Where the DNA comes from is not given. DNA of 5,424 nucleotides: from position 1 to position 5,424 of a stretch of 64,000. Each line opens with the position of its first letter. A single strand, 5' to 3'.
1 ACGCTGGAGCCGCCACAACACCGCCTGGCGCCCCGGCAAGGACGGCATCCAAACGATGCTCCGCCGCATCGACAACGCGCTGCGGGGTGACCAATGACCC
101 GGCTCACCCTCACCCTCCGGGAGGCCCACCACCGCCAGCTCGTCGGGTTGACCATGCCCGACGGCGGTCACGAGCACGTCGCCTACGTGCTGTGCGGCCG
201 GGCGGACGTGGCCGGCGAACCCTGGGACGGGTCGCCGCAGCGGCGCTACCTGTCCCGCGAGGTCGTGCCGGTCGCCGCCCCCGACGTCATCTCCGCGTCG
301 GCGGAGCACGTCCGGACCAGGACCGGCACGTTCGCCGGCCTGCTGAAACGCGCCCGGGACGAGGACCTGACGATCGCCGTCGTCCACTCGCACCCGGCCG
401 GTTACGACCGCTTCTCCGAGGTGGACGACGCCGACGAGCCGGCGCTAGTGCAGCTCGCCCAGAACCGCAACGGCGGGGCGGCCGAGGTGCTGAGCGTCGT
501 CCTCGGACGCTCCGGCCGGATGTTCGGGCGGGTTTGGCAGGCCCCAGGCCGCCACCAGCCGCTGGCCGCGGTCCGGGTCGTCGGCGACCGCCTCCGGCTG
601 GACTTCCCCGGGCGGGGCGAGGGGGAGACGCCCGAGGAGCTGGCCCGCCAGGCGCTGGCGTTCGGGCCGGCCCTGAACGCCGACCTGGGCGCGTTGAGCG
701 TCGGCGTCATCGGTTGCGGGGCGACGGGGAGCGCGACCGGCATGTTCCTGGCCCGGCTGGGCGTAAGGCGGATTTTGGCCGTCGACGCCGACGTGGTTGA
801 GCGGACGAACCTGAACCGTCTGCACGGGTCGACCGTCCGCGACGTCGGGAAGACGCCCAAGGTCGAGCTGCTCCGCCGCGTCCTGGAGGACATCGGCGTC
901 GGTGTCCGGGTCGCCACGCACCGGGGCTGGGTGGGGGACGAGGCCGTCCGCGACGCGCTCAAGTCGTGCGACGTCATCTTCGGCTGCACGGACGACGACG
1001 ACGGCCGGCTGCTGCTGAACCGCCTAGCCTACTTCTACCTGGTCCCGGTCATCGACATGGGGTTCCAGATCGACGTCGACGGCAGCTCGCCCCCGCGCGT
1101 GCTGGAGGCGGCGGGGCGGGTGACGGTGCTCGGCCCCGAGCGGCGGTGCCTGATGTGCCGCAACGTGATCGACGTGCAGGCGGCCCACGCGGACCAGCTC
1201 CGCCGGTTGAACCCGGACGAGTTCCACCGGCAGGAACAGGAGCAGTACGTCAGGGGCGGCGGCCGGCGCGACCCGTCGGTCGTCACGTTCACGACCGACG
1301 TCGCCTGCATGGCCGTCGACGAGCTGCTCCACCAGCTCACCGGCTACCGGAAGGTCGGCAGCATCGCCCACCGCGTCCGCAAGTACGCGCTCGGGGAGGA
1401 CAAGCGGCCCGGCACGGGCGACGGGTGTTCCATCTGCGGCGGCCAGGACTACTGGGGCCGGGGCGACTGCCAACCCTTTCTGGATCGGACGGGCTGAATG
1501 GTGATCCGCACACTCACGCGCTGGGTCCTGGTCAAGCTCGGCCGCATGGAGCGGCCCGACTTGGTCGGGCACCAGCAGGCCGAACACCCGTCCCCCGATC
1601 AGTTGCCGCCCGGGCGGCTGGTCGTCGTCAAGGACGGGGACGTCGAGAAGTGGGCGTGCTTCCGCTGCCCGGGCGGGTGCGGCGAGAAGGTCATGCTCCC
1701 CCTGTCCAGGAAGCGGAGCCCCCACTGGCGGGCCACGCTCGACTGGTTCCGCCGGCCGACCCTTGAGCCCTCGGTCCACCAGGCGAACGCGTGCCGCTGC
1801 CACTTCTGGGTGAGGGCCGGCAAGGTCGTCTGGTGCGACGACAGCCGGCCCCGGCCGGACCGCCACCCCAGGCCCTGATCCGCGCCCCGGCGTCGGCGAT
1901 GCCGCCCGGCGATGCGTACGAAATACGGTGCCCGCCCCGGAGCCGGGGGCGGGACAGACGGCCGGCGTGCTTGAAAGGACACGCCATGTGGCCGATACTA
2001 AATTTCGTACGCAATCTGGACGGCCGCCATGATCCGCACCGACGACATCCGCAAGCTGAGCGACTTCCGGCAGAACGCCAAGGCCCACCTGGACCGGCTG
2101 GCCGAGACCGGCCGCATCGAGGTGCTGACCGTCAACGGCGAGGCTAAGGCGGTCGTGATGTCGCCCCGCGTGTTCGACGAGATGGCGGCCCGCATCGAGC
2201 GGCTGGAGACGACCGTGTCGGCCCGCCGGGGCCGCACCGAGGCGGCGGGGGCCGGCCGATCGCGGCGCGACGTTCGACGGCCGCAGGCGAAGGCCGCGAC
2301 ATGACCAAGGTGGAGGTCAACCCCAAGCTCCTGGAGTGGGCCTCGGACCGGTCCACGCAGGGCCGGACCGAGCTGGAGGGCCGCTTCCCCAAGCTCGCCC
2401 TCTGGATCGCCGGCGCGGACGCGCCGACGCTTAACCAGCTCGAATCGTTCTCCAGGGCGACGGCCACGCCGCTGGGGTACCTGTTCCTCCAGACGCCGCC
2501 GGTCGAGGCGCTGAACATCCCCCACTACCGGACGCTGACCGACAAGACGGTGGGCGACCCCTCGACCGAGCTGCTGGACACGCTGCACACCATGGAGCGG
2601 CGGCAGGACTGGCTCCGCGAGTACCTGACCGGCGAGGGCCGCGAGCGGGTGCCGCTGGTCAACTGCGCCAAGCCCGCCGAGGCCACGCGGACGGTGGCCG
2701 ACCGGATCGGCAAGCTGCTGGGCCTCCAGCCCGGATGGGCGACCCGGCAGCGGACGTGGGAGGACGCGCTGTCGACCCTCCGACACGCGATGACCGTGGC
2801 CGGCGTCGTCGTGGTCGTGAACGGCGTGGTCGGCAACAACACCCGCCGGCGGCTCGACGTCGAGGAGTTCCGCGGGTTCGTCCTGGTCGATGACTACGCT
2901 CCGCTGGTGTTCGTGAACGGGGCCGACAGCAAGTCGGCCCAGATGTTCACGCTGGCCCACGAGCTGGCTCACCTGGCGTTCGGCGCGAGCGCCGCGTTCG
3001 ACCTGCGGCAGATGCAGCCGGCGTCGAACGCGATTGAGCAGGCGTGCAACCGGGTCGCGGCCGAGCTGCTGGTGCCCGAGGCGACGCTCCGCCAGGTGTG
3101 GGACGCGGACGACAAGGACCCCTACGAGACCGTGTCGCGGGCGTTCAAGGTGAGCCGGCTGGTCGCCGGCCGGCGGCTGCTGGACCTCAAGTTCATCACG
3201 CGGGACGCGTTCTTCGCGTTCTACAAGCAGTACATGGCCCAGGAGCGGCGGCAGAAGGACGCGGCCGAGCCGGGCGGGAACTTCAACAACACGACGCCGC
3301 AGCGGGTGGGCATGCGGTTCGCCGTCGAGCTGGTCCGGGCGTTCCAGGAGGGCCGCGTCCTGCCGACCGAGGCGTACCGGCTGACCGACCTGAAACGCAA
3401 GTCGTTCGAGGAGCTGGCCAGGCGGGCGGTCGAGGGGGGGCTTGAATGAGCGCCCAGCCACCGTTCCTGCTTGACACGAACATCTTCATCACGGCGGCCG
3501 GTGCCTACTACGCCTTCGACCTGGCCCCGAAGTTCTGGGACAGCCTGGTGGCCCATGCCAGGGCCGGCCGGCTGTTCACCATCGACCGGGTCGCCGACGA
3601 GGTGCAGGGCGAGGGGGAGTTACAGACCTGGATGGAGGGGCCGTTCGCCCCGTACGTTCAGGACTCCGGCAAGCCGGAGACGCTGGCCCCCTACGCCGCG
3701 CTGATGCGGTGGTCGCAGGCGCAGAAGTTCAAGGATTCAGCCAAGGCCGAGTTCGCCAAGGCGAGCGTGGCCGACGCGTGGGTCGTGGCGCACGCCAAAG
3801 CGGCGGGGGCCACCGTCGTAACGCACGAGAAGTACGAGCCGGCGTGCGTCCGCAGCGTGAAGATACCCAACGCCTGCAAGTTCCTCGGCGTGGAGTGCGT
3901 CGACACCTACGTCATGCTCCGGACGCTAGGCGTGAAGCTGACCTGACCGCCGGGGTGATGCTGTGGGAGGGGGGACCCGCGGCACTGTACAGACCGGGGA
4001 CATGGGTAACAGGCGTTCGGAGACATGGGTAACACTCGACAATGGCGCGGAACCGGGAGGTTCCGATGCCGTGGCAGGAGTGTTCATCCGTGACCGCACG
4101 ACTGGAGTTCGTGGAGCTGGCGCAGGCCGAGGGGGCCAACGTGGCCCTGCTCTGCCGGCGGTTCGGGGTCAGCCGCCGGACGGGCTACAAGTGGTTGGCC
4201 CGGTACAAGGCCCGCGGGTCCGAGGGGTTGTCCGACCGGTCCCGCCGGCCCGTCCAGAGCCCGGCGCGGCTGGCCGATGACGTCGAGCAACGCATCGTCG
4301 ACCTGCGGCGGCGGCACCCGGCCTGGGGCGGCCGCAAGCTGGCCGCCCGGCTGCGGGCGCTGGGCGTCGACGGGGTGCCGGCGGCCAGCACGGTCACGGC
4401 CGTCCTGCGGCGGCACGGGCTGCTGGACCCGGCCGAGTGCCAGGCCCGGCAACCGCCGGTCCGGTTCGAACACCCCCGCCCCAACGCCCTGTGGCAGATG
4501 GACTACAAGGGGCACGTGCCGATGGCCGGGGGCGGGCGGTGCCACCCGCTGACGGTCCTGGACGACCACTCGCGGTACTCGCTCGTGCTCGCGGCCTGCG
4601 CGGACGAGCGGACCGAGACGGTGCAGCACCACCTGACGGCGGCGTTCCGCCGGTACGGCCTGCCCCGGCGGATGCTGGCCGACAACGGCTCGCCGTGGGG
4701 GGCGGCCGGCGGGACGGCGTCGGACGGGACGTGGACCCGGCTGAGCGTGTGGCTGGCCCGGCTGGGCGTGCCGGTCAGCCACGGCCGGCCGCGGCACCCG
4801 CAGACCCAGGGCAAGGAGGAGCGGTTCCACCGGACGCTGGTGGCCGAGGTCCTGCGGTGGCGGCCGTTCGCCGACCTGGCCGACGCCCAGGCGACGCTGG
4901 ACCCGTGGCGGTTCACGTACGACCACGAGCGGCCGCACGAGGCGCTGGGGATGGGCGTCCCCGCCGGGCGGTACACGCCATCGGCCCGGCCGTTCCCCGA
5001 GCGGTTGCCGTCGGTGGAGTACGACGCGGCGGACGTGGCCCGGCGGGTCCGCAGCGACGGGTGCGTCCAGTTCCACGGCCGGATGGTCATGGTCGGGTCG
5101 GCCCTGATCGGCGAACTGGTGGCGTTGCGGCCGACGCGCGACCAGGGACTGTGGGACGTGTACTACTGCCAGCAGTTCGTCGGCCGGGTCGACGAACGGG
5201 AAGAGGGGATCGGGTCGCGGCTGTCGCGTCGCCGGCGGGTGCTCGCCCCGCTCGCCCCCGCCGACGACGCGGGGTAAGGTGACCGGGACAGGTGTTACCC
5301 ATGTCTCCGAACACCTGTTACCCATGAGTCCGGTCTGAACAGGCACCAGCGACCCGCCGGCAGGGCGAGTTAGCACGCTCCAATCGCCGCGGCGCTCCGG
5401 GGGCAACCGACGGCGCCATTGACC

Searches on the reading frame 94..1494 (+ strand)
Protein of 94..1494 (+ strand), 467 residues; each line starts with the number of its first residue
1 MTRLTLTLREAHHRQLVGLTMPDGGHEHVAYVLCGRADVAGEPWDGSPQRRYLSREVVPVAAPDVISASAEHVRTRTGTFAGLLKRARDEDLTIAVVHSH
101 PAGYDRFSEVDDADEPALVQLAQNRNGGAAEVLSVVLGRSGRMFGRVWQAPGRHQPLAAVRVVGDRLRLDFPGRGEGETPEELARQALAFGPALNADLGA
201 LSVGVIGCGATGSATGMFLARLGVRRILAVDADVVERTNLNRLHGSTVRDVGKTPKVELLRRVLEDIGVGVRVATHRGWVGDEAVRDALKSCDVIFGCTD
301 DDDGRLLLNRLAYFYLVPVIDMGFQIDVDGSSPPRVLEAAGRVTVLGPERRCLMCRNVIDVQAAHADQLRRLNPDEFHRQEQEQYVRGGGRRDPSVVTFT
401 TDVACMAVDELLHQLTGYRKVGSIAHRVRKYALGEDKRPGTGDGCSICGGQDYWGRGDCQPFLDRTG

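Call 40: search_protein_families(library=pfam, proteins=[window:94-1494:+], max_evalue=0.001)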
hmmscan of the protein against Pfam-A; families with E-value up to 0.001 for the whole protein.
window:94-1494:+ (467 aa): 2 families
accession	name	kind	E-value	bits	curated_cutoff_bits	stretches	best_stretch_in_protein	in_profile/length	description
PF00899.27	ThiF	-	1.1e-34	120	28.1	1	184-432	2-218/238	ThiF family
PF14464.11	Prok-JAB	-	6.2e-07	29.7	25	1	11-137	3-100/114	Prokaryotic homologs of the JAB domain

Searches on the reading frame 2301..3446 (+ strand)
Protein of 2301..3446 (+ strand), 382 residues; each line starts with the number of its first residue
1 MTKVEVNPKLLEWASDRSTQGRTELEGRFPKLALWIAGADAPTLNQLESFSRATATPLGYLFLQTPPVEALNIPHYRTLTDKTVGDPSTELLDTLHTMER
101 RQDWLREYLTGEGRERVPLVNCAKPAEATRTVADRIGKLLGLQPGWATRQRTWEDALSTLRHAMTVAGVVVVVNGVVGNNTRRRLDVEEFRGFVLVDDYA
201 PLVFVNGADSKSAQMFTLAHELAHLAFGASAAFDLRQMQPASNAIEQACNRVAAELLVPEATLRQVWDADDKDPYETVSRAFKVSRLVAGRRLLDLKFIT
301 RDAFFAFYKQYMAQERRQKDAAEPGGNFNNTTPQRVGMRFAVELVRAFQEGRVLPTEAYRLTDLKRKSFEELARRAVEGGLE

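Call 40: search_protein_families(library=pfam, proteins=[window:2301-3446:+], max_evalue=0.001)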
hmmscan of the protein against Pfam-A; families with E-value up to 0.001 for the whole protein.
window:2301-3446:+ (382 aa): 1 family
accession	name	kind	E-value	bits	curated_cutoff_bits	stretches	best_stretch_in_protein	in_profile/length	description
PF06114.19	Peptidase_M78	-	4.6e-16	59.2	22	1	197-293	25-122/123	IrrE N-terminal-like domain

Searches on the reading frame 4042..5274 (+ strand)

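Call 40: search_protein_families(library=pfam, proteins=[window:4042-5274:+], max_evalue=0.001)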
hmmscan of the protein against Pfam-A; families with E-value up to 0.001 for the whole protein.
window:4042-5274:+ (411 aa): 9 families
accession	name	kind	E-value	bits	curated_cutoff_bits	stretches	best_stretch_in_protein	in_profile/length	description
PF00665.32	rve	-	5.8e-19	68.7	32.6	1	145-253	2-102/102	Integrase core domain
PF13565.12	HTH_32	-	2.6e-18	66.8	33.7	1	47-122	1-73/73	Homeodomain-like domain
PF13683.12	rve_3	-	7.4e-17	61.3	26.5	1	242-305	2-65/67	Integrase core domain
PF13518.12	HTH_28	-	5.7e-14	52.3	25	1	20-70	2-51/52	Helix-turn-helix domain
PF13011.12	LZ_Tnp_IS481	-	5.1e-11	43.1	22.2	1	41-84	35-78/85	leucine-zipper of insertion element IS481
PF13384.12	HTH_23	-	4.7e-10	39.4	24.6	1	16-63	3-49/50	Homeodomain-like domain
PF13551.12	HTH_29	-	3e-06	27.7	28.1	1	27-83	7-64/64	Winged helix-turn helix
PF24764.1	rva_4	-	1.3e-05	25.4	26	1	143-217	3-74/194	Integrase core domain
PF01527.26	HTH_Tnp_1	-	5.8e-05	23.7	24.1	1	19-72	11-58/75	Transposase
